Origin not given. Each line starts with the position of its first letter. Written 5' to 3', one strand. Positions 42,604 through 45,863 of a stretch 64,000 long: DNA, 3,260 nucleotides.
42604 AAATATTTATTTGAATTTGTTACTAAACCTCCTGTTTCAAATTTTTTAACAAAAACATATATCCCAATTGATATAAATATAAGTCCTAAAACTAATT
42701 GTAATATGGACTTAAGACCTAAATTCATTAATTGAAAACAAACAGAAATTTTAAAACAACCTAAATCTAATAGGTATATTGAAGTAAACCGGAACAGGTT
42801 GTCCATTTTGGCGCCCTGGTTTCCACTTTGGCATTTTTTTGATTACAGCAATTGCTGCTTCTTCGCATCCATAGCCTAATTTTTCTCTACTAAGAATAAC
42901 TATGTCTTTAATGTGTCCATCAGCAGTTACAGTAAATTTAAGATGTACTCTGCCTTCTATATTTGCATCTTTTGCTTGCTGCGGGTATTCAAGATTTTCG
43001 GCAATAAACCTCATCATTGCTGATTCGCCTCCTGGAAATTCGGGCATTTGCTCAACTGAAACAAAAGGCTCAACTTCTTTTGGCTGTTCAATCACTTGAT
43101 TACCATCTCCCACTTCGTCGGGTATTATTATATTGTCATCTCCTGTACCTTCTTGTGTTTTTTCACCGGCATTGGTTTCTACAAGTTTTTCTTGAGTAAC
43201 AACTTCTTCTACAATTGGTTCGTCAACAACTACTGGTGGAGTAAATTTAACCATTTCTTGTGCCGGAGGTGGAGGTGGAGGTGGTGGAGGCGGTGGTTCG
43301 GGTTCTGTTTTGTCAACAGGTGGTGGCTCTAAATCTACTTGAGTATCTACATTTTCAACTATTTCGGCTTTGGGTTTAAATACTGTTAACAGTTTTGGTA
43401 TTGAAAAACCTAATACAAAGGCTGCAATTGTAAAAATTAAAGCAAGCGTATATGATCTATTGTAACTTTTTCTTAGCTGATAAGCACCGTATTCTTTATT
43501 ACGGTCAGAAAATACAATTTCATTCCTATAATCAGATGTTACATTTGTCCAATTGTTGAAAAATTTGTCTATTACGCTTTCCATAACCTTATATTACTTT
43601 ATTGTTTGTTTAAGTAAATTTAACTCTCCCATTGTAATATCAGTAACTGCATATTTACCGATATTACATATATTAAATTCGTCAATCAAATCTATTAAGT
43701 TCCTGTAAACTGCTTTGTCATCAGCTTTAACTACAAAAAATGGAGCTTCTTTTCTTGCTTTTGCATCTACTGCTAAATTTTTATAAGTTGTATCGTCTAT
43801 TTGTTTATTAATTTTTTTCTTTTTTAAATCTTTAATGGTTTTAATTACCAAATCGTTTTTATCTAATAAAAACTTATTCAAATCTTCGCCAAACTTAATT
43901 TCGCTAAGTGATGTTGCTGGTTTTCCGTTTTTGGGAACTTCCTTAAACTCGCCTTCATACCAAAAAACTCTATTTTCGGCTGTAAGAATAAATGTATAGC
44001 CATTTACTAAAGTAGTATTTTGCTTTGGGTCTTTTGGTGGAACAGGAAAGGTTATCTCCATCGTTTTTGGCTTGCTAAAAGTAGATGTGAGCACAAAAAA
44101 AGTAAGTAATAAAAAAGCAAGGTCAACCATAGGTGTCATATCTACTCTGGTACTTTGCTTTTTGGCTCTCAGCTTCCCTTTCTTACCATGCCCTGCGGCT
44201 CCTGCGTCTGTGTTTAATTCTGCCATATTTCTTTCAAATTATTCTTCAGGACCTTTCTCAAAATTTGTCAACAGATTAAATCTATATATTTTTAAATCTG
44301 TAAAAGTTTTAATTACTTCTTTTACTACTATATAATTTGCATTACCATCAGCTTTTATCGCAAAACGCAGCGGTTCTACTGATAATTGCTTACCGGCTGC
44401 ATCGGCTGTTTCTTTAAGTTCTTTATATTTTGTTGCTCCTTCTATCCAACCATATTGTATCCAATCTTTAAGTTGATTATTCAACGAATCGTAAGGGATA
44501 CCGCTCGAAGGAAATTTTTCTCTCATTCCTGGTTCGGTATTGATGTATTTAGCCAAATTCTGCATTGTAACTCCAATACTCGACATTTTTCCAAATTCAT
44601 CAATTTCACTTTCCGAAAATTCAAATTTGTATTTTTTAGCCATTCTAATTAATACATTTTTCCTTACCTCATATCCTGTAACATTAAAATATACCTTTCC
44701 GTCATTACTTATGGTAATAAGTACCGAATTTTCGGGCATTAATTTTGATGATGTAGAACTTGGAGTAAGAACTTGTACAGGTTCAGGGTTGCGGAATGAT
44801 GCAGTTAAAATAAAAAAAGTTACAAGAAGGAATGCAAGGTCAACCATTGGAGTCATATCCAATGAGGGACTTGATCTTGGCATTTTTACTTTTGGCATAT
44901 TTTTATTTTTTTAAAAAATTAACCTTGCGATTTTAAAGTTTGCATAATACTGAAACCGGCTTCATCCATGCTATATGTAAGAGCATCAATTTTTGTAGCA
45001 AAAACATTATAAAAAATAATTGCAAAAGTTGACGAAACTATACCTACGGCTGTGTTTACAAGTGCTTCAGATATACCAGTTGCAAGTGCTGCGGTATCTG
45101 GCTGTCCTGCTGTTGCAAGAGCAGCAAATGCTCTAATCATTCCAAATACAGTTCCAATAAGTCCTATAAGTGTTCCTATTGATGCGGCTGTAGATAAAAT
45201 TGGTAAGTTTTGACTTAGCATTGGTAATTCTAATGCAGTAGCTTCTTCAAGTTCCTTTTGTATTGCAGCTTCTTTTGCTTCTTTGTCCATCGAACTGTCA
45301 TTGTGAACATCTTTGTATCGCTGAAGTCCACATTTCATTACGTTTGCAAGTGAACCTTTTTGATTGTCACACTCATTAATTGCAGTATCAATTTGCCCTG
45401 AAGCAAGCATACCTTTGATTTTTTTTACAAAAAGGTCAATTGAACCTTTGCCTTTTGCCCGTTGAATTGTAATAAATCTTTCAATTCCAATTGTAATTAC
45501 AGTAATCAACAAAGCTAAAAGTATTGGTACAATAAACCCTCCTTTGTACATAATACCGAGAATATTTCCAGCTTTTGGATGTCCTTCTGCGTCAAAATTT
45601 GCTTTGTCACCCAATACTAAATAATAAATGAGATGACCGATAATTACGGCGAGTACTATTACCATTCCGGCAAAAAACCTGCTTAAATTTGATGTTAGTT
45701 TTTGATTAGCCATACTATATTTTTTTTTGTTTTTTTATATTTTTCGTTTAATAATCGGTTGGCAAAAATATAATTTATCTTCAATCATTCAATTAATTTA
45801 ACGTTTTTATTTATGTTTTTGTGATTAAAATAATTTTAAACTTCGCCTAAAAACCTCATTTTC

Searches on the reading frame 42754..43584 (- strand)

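Call 11: search_protein_families(library=ncbifam, proteins=[window:42754-43584:-], max_evalue=0.00001)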
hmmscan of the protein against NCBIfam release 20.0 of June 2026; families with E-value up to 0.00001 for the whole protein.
window:42754-43584:- (277 aa): 2 families
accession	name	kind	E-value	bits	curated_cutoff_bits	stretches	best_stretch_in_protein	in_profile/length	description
TIGR01352.1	tonB_Cterm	subfamily_domain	4.4e-13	49.4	27.1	1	199-276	2-75/76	TonB family protein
NF038079.1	TonB_sider_MxcH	equivalog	9.3e-08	30.6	925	1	197-276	9-85/792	TonB-dependent siderophore myxochelin receptor MxcH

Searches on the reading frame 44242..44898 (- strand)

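Call 11: search_protein_families(library=ncbifam, proteins=[window:44242-44898:-], max_evalue=0.00001)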
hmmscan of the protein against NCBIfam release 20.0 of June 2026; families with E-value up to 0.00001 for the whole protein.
window:44242-44898:- (219 aa): 1 family
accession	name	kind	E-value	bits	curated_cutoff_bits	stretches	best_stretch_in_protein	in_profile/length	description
TIGR02801.1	tolR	equivalog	8.4e-09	36.1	127.3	0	13-89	5-83/129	protein TolR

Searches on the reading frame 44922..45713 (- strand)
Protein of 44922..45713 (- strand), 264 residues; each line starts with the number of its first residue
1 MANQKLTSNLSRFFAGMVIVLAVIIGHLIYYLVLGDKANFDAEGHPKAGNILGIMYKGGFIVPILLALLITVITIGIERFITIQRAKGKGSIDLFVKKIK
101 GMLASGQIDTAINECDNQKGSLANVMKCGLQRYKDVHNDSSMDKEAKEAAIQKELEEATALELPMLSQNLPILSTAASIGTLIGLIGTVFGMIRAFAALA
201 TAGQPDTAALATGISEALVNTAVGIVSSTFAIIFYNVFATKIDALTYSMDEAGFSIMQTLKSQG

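Call 11: search_protein_families(library=ncbifam, proteins=[window:44922-45713:-], max_evalue=0.00001)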
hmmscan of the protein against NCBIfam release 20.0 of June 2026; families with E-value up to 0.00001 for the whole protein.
window:44922-45713:- (264 aa): 5 families
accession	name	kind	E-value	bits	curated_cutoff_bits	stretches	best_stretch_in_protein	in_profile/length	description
TIGR02796.1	tolQ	equivalog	3e-28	99.1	221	1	51-251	2-205/216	protein TolQ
TIGR02797.1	exbB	equivalog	5.9e-20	72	206.2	1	64-255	20-204/211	tonB-system energizer ExbB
NF008066.0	PRK10801.1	equivalog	2.1e-19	69.9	403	1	50-251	5-208/230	Tol-Pal system protein TolQ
NF007722.0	PRK10414.1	equivalog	3.7e-15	56.1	402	1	165-249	125-209/244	tol-pal system-associated acyl-CoA thioesterase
TIGR02805.1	exbB2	equivalog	9.7e-12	45.2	135.35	1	158-245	44-130/138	TonB-system energizer ExbB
